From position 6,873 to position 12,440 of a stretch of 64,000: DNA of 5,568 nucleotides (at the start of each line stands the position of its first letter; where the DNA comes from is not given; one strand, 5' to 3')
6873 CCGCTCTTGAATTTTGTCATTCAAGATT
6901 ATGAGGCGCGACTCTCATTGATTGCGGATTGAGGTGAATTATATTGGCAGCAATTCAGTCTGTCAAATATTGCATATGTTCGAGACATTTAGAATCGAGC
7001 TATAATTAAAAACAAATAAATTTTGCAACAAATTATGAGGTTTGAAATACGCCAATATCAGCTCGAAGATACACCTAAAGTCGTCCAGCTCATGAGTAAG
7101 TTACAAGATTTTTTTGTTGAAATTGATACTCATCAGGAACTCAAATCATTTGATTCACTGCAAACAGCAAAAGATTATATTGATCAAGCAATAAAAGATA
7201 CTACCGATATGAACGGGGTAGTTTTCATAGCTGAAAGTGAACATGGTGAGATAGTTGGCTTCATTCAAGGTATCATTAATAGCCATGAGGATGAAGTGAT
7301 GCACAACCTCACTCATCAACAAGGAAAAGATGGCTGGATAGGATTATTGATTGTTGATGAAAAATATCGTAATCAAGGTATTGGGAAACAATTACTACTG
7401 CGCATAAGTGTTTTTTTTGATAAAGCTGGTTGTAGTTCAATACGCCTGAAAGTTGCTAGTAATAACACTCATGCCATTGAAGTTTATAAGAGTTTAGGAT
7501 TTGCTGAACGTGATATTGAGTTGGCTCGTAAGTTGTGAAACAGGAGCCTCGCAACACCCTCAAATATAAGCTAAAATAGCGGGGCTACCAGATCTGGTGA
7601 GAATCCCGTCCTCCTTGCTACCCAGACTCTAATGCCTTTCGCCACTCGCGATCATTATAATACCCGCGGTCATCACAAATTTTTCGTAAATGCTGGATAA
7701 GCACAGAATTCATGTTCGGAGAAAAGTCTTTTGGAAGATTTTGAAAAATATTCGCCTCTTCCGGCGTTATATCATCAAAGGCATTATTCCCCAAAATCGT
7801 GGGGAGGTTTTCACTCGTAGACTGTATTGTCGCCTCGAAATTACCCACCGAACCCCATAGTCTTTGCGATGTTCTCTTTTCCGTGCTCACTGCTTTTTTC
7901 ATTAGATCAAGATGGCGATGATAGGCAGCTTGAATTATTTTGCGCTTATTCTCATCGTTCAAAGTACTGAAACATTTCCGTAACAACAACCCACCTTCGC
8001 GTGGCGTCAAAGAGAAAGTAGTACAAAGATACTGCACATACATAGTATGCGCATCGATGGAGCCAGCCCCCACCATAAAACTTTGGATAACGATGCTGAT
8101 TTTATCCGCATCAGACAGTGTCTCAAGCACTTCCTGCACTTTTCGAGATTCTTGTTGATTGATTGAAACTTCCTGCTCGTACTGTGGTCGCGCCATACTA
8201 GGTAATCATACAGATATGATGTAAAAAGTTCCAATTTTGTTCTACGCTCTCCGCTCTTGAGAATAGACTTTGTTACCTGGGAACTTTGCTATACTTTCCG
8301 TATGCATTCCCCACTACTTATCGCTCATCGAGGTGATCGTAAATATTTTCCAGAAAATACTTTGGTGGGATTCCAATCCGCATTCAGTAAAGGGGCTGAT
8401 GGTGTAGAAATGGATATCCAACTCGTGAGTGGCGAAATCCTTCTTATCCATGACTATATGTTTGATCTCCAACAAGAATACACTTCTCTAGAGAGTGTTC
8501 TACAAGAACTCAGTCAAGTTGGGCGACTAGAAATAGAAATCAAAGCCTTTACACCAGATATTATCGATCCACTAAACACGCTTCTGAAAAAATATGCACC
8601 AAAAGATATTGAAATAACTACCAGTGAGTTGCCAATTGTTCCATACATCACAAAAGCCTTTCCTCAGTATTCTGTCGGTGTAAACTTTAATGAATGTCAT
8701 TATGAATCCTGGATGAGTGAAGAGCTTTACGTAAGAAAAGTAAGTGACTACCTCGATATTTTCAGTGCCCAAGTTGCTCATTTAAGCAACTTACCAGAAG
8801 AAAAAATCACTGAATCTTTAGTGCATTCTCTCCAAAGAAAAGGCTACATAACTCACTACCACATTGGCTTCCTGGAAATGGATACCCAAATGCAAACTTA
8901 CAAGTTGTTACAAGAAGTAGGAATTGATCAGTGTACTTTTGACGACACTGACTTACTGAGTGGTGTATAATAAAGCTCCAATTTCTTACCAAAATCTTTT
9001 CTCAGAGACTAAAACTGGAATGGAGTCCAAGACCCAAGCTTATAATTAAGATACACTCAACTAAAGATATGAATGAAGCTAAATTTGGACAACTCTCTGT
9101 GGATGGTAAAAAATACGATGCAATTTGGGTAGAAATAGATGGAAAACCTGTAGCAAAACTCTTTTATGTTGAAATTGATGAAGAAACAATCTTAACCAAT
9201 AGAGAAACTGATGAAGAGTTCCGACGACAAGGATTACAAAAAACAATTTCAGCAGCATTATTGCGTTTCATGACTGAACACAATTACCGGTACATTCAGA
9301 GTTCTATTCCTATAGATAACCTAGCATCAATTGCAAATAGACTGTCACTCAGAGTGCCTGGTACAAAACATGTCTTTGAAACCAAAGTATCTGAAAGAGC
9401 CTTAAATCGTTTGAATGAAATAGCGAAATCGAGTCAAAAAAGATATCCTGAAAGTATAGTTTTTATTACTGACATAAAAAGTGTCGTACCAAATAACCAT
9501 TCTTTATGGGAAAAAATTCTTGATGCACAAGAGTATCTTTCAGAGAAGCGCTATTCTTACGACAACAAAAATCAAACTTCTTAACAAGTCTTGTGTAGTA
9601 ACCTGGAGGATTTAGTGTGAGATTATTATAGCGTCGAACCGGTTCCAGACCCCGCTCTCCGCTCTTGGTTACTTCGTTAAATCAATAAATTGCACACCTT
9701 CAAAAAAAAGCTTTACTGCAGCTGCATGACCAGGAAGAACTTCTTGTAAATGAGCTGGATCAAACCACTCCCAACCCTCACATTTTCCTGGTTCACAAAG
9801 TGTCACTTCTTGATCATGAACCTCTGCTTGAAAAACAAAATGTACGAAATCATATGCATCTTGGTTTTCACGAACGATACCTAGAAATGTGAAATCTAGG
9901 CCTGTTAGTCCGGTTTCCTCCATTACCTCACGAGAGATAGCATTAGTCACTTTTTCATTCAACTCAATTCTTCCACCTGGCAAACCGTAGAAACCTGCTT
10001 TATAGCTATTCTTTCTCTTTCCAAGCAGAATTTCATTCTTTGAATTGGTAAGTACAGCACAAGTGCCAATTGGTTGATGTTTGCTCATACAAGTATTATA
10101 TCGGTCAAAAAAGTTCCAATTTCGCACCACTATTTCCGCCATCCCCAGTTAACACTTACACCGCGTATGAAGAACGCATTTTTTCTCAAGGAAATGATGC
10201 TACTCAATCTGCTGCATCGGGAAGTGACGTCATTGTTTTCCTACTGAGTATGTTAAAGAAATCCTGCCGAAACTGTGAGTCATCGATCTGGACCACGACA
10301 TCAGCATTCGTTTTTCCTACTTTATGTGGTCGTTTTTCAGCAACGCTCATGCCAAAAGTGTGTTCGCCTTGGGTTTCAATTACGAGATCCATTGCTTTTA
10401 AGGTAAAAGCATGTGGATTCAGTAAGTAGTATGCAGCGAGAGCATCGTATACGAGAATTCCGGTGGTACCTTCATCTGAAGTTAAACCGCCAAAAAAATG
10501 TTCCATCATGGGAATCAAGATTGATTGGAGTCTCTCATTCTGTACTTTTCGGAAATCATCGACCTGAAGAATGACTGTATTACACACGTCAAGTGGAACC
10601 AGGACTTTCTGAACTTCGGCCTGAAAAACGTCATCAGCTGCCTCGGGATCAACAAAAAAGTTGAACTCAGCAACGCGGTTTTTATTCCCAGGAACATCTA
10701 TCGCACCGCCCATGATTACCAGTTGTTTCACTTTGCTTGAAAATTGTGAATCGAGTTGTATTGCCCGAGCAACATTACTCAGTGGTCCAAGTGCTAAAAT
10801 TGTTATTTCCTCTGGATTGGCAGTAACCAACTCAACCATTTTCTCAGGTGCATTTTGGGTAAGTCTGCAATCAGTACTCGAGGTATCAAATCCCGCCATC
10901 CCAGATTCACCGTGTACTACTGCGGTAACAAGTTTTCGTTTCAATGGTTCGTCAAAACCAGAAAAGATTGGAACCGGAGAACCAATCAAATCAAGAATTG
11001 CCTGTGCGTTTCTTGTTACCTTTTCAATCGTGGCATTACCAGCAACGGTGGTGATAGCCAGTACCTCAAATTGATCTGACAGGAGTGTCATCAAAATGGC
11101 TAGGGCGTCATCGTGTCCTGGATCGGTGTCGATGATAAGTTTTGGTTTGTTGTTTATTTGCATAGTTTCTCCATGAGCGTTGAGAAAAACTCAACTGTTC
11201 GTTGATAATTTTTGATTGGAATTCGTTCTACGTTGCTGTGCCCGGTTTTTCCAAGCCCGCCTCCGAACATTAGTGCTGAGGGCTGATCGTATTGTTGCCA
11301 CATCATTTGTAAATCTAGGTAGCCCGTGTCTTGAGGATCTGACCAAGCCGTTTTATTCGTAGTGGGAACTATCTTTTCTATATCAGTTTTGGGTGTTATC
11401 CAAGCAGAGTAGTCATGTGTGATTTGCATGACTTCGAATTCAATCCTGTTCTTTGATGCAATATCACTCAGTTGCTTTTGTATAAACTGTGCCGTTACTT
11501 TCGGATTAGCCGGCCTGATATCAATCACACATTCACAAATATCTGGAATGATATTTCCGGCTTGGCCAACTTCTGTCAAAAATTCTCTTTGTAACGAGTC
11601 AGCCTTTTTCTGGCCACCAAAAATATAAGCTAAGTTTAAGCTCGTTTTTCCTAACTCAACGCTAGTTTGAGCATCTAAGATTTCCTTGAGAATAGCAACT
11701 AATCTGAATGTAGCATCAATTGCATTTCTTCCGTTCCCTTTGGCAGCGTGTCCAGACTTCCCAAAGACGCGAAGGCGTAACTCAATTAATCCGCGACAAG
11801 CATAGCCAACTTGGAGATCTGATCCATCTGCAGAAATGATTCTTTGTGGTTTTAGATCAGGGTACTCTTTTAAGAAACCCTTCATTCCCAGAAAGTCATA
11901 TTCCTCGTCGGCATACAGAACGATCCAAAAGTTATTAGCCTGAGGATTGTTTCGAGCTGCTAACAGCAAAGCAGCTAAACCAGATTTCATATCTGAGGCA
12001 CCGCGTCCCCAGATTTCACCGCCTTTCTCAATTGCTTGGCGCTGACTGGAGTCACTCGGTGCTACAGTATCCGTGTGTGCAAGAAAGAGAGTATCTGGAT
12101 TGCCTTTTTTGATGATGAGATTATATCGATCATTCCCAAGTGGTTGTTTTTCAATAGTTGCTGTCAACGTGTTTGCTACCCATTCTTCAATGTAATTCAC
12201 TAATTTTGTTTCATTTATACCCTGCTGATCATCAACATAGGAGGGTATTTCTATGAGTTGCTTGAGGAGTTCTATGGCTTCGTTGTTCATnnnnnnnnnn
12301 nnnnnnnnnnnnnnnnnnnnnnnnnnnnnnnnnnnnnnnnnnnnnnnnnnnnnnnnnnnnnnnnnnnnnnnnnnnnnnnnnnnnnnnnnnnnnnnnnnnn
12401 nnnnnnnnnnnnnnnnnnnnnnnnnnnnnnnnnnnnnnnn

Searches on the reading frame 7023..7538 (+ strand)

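Call 75: search_protein_families(library=pfam, proteins=[window:7023-7538:+], max_evalue=0.0001)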
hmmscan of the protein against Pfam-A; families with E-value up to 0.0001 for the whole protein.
window:7023-7538:+ (171 aa): 6 families
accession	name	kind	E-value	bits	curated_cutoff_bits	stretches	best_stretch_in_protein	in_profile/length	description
PF00583.31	Acetyltransf_1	-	1.1e-18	68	20.7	1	55-160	27-116/116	Acetyltransferase (GNAT) family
PF13508.13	Acetyltransf_7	-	2e-14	54.1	27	1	65-161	3-83/84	Acetyltransferase (GNAT) domain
PF13673.13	Acetyltransf_10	-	4.3e-12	46.6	23.6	1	46-164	10-111/128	Acetyltransferase (GNAT) domain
PF08445.16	FR47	-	8.1e-09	35.8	22.1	1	83-164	3-81/86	FR47-like protein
PF13420.13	Acetyltransf_4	-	1.5e-08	35.2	24.3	1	37-161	22-135/155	Acetyltransferase (GNAT) domain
PF13302.13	Acetyltransf_3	-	1.3e-07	32.8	25.4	1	6-160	1-137/138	Acetyltransferase (GNAT) domain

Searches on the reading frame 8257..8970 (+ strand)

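Call 75: search_protein_families(library=pfam, proteins=[window:8257-8970:+], max_evalue=0.0001)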
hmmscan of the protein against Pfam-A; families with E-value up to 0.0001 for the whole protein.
window:8257-8970:+ (237 aa): 1 family
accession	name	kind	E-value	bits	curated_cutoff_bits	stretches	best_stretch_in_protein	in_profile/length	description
PF03009.23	GDPD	-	3.3e-13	50.7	23.6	1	24-70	1-46/244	Glycerophosphoryl diester phosphodiesterase family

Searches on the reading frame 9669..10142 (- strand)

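Call 75: search_protein_families(library=pfam, proteins=[window:9669-10142:-], max_evalue=0.0001)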
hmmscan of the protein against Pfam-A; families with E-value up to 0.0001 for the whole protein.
window:9669-10142:- (157 aa): 2 families
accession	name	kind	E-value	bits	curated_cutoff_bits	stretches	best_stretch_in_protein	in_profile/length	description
PF00293.34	NUDIX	-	2e-19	70.4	21.1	1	24-138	3-123/134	NUDIX domain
PF14815.12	NUDIX_4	-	3.4e-08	33.7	35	1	28-134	2-100/113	NUDIX domain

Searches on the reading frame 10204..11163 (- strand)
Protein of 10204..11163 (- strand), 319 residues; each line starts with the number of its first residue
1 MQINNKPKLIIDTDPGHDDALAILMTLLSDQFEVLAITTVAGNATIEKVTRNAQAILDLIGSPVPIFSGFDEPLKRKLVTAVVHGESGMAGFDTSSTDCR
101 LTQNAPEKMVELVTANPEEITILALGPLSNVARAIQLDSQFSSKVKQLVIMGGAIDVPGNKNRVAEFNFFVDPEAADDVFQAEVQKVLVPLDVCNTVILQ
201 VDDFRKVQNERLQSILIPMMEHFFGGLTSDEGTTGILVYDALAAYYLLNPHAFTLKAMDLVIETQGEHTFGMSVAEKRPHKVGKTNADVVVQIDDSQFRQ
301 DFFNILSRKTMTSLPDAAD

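Call 57: search_protein_families(library=pfam, proteins=[window:10204-11163:-], max_evalue=0.0001)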
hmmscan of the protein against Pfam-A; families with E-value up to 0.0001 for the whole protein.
window:10204-11163:- (319 aa): 1 family
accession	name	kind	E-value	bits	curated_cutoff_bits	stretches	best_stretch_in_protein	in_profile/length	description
PF01156.24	IU_nuc_hydro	-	3.7e-85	286.6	34.2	1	9-299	1-296/297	Inosine-uridine preferring nucleoside hydrolase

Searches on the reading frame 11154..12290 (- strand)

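Call 57: search_protein_families(library=pfam, proteins=[window:11154-12290:-], max_evalue=0.0001)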
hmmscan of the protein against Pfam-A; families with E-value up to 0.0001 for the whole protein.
window:11154-12290:- (378 aa): 2 families
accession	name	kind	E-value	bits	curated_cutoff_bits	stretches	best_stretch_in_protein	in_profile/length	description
PF01546.33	Peptidase_M20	-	4.6e-16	59.8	24.6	1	68-374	1-205/206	Peptidase family M20/M25/M40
PF07687.19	M20_dimer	-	2.2e-13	50.6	21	1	165-281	3-102/107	Peptidase dimerisation domain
